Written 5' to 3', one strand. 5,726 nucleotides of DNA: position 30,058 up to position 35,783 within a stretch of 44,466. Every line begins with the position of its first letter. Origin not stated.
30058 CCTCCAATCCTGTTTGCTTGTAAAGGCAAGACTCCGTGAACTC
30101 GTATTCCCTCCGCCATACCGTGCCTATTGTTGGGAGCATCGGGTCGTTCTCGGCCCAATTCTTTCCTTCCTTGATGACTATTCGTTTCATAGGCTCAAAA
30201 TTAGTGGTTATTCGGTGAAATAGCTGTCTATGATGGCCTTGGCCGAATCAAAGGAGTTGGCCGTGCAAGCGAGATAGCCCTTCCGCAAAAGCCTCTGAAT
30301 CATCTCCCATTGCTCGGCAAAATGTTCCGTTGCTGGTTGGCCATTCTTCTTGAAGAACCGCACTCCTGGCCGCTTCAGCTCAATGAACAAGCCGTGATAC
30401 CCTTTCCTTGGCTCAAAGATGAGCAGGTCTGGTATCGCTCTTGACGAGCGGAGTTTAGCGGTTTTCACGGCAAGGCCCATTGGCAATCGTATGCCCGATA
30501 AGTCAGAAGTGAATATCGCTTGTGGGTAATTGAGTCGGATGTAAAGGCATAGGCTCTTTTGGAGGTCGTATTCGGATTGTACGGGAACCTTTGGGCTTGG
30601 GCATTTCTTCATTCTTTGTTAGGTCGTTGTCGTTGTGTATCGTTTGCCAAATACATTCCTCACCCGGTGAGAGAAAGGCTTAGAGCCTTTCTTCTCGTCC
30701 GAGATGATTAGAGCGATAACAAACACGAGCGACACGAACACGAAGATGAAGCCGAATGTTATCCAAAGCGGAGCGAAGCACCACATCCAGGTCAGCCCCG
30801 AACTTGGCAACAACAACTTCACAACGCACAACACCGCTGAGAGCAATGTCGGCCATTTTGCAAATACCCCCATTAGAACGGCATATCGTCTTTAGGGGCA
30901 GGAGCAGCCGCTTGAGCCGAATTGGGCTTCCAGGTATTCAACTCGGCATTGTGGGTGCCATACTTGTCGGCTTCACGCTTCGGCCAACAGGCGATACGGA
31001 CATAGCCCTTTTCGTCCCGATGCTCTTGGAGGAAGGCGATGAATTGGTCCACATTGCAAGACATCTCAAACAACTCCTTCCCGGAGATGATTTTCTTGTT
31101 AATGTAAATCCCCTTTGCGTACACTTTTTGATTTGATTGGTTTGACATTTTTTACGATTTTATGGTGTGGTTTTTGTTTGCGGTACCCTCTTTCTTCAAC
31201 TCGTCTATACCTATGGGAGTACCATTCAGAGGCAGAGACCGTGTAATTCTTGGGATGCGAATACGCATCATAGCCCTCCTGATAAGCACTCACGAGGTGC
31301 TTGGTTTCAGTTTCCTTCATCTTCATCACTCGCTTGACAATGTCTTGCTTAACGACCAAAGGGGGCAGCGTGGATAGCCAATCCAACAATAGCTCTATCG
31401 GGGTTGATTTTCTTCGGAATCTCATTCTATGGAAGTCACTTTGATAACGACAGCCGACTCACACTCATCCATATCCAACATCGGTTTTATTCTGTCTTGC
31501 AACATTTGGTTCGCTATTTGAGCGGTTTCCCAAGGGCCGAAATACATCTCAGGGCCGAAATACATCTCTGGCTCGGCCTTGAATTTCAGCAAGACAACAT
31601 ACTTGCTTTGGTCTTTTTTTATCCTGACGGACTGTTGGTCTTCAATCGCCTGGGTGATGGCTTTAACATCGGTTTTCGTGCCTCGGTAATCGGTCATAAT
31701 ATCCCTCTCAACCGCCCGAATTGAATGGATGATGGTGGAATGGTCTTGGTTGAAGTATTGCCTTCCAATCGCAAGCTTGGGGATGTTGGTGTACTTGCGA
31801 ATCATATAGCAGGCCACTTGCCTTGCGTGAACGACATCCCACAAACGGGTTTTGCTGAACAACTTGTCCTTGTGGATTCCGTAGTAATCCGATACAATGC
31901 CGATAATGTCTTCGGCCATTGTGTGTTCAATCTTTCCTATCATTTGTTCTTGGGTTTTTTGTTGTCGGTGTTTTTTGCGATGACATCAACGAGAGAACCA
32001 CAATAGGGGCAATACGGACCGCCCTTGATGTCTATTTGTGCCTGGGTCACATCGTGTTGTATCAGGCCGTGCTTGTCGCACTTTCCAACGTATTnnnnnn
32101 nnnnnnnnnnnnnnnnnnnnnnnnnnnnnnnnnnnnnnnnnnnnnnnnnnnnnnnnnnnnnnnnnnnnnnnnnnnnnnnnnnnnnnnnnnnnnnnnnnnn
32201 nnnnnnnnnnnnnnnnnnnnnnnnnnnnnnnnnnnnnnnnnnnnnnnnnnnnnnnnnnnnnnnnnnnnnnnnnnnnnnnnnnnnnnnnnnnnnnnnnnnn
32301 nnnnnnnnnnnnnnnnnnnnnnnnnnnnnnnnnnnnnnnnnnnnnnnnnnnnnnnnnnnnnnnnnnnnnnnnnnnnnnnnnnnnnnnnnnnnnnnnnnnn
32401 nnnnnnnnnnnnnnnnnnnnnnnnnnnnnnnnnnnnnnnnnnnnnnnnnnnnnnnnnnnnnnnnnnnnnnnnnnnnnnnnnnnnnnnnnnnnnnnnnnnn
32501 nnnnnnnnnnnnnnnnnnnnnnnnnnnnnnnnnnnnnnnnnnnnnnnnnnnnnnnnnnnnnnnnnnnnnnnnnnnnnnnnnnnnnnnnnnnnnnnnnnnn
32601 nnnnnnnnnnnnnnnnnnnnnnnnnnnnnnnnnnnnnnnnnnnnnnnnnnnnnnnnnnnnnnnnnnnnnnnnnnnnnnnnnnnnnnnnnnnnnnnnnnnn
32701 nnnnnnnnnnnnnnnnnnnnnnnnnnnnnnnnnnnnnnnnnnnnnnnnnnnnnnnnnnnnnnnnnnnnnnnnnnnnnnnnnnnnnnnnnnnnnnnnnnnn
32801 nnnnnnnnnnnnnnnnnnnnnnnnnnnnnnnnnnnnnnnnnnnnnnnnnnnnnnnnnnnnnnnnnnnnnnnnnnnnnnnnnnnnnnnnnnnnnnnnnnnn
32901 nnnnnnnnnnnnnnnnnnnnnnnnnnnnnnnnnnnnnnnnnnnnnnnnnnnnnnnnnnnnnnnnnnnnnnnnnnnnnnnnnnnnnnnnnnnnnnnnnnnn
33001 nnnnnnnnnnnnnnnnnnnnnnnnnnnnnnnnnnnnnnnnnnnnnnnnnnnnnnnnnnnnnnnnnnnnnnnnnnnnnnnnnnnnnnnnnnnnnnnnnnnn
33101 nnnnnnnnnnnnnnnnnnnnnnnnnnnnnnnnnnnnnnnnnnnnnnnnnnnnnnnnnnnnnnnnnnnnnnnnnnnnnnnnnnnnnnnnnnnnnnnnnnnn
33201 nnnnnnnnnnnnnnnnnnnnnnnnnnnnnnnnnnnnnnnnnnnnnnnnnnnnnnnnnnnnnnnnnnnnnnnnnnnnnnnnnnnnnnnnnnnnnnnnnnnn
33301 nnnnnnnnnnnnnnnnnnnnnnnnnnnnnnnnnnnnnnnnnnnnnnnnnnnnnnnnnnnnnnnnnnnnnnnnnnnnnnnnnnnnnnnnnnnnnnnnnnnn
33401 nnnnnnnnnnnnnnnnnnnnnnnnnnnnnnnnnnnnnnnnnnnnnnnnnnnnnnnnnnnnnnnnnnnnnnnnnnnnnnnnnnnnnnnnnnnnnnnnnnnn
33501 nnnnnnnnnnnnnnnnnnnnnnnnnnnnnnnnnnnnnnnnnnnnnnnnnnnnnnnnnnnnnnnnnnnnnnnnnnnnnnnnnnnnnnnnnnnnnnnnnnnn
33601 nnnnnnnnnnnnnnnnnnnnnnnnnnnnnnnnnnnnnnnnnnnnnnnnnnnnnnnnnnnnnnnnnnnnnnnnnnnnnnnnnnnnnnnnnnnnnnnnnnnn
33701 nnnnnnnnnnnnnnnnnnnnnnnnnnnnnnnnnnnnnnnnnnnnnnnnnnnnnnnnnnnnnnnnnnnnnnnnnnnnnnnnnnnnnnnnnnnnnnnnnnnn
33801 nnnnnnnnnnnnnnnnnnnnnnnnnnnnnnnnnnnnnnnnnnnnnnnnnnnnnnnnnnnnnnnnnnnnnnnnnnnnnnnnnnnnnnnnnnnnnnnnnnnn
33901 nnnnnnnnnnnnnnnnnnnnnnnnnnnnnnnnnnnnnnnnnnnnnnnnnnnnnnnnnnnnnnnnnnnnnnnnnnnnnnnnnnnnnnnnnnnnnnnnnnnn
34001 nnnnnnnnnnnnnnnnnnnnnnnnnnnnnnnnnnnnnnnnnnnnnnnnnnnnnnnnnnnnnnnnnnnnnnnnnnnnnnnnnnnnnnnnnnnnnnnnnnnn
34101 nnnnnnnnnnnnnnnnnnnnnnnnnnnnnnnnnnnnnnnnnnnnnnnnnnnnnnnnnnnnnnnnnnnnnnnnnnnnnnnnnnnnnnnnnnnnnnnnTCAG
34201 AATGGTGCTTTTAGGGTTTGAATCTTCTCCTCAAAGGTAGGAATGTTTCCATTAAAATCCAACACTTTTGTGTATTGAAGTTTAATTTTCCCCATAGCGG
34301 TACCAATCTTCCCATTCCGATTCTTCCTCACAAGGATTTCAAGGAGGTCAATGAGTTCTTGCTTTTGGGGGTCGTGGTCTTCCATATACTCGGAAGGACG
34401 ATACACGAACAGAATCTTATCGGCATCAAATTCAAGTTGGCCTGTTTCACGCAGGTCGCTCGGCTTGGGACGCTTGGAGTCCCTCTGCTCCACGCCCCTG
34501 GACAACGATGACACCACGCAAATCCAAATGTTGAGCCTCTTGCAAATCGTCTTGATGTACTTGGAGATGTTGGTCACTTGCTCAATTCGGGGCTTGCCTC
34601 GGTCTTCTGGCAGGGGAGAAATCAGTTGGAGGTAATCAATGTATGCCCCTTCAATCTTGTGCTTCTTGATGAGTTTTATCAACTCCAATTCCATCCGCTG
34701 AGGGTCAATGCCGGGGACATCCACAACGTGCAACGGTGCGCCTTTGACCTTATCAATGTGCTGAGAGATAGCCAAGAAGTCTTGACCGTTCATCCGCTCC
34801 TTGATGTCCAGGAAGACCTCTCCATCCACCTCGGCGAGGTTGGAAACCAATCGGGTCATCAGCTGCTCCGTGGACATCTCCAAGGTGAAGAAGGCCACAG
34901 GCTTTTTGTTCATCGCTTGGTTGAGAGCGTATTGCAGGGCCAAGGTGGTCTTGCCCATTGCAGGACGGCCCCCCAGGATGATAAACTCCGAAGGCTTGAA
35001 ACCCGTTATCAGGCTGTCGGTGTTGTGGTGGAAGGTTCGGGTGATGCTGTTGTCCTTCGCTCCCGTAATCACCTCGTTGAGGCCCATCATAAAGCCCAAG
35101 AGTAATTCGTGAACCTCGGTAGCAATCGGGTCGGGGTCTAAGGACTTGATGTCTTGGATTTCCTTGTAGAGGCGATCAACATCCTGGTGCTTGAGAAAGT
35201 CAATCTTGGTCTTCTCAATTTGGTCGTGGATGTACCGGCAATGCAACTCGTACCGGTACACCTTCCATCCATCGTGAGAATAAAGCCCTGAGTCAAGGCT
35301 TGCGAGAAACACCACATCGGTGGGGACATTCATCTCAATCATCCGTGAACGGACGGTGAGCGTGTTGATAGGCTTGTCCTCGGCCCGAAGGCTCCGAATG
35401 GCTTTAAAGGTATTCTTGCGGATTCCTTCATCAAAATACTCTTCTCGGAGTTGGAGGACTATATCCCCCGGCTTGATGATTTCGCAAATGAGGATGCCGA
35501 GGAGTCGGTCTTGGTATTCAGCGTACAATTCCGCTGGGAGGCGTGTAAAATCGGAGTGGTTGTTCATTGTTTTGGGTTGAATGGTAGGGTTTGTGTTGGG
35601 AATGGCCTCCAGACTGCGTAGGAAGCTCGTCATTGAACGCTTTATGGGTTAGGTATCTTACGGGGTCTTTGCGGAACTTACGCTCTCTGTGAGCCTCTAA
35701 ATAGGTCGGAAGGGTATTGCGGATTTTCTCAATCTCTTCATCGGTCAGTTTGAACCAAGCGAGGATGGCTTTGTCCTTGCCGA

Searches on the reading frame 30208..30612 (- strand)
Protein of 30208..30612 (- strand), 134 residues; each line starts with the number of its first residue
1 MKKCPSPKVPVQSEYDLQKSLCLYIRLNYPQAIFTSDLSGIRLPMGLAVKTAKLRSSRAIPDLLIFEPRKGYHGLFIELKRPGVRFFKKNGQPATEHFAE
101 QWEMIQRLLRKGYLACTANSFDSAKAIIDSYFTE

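Call 28: search_protein_families(library=phrogs, proteins=[window:30208-30612:-], max_evalue=0.001)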
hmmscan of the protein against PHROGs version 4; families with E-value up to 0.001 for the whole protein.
window:30208-30612:- (134 aa): 3 families
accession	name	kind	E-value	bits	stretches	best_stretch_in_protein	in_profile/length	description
phrog_824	-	unknown function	3.3e-15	57.7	1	8-132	60-175/265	-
phrog_5702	-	DNA, RNA and nucleotide metabolism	5.5e-09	36.9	1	58-132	5-67/70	Holliday junction resolvase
phrog_93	-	DNA, RNA and nucleotide metabolism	1.1e-05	25.4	1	12-132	352-442/613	endonuclease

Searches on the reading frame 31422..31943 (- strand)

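Call 28: search_protein_families(library=phrogs, proteins=[window:31422-31943:-], max_evalue=0.001)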
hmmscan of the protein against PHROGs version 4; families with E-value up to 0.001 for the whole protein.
window:31422-31943:- (173 aa): 4 families
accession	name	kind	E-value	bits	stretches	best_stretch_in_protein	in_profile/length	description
phrog_16091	-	unknown function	8.2e-07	30.3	1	10-116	12-118/131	-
phrog_24834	-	unknown function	0.00011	22.4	1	9-76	38-106/336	-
phrog_30669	-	DNA, RNA and nucleotide metabolism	0.00012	23.1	1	10-78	18-88/159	replication initiation protein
phrog_11909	-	unknown function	0.00088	20.1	0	112-131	4-23/50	-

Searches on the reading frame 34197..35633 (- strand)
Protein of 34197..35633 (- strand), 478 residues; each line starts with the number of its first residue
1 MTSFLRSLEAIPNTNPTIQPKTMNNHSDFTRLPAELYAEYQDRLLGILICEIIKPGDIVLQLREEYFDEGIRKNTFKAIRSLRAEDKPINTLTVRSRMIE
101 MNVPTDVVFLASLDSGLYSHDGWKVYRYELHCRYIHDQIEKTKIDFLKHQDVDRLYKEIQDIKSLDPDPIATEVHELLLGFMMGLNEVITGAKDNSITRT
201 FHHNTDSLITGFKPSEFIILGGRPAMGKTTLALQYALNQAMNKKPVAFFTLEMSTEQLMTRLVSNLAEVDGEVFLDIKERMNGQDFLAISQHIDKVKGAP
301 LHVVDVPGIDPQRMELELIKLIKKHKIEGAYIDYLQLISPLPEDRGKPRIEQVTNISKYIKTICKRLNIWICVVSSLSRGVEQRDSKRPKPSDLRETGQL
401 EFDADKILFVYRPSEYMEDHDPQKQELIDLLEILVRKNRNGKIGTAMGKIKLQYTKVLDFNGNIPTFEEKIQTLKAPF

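Call 12: search_protein_families(library=phrogs, proteins=[window:34197-35633:-], max_evalue=0.01)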
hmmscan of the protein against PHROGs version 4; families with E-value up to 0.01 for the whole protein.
window:34197-35633:- (478 aa): 8 families
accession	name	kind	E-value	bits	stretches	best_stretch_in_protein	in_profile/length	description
phrog_19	-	DNA, RNA and nucleotide metabolism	2.2e-55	189.7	1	57-459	180-580/621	DnaB-like replicative helicase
phrog_243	-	DNA, RNA and nucleotide metabolism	1.1e-32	114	1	204-455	24-259/273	DnaB-like replicative helicase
phrog_11530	-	unknown function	2.2e-26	93.8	1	302-447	7-145/184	-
phrog_239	-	DNA, RNA and nucleotide metabolism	1.4e-20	74.8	1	200-454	343-589/801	DNA primase/helicase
phrog_5482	-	unknown function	2.2e-07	31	1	209-421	46-257/341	-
phrog_19347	-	unknown function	5.5e-05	24.5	1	394-424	1-31/79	-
phrog_26214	-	unknown function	0.0022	17.7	1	204-282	44-120/420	-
phrog_14128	-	unknown function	0.0072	17.2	0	291-336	20-65/99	-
